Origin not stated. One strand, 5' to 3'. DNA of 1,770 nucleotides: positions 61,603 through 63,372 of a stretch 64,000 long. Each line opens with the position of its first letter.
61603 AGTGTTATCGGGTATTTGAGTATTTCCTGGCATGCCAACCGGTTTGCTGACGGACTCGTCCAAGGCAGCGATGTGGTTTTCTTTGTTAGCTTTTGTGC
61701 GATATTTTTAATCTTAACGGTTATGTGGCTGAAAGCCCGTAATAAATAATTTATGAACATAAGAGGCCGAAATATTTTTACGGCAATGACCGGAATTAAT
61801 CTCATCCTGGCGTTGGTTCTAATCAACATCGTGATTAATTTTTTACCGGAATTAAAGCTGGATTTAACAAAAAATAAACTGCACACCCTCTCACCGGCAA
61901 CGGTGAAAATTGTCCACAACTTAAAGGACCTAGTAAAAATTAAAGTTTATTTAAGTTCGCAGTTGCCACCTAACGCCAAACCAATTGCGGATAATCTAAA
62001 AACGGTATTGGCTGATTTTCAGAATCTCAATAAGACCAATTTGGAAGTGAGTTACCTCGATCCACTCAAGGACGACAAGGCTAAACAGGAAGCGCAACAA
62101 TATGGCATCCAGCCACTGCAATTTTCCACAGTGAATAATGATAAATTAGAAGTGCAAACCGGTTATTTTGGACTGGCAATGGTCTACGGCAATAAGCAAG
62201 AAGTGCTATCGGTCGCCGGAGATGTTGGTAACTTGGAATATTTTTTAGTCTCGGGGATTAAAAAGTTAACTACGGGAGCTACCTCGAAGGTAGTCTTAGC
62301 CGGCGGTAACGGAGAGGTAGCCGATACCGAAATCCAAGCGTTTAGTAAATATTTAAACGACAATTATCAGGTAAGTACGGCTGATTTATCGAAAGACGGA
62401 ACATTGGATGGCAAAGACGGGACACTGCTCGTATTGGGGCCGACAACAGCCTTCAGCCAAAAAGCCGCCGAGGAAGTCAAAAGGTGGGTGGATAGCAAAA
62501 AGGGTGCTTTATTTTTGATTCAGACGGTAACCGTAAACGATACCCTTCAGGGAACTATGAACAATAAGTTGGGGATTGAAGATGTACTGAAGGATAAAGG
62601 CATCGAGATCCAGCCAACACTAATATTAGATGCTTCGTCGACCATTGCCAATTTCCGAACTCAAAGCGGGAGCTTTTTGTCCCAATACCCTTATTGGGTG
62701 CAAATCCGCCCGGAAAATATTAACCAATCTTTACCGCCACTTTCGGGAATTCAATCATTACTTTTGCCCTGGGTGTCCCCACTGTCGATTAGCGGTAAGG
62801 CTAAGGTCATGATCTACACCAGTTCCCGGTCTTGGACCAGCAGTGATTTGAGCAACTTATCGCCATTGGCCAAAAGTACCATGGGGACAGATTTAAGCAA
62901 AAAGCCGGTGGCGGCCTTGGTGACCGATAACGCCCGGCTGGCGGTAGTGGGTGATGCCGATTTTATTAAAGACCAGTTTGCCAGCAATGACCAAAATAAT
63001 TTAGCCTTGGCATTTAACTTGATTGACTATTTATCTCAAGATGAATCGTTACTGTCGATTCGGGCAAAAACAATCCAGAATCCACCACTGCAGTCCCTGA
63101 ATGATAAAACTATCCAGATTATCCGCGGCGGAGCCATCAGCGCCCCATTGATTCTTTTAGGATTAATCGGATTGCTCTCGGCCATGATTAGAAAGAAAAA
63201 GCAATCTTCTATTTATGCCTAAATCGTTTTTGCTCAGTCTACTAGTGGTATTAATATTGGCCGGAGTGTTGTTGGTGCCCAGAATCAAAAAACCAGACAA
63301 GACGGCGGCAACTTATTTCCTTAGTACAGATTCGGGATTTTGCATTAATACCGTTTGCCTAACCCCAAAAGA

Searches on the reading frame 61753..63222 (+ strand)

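Call 38: search_protein_families(library=pfam, proteins=[window:61753-63222:+], max_evalue=0.001)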
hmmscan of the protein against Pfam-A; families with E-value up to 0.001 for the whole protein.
window:61753-63222:+ (489 aa): 3 families
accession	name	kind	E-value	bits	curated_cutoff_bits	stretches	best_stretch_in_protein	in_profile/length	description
PF09822.16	ABC_transp_aux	-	3.3e-32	112.3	34.7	1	179-420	3-278/288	ABC-type uncharacterized transport system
PF23357.1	DUF7088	-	1.4e-24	86.7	27.8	1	40-142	1-103/105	Domain of unknown function (DUF7088)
PF14258.12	DUF4350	-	0.00031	21.5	30.4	0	196-257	11-72/181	Domain of unknown function (DUF4350)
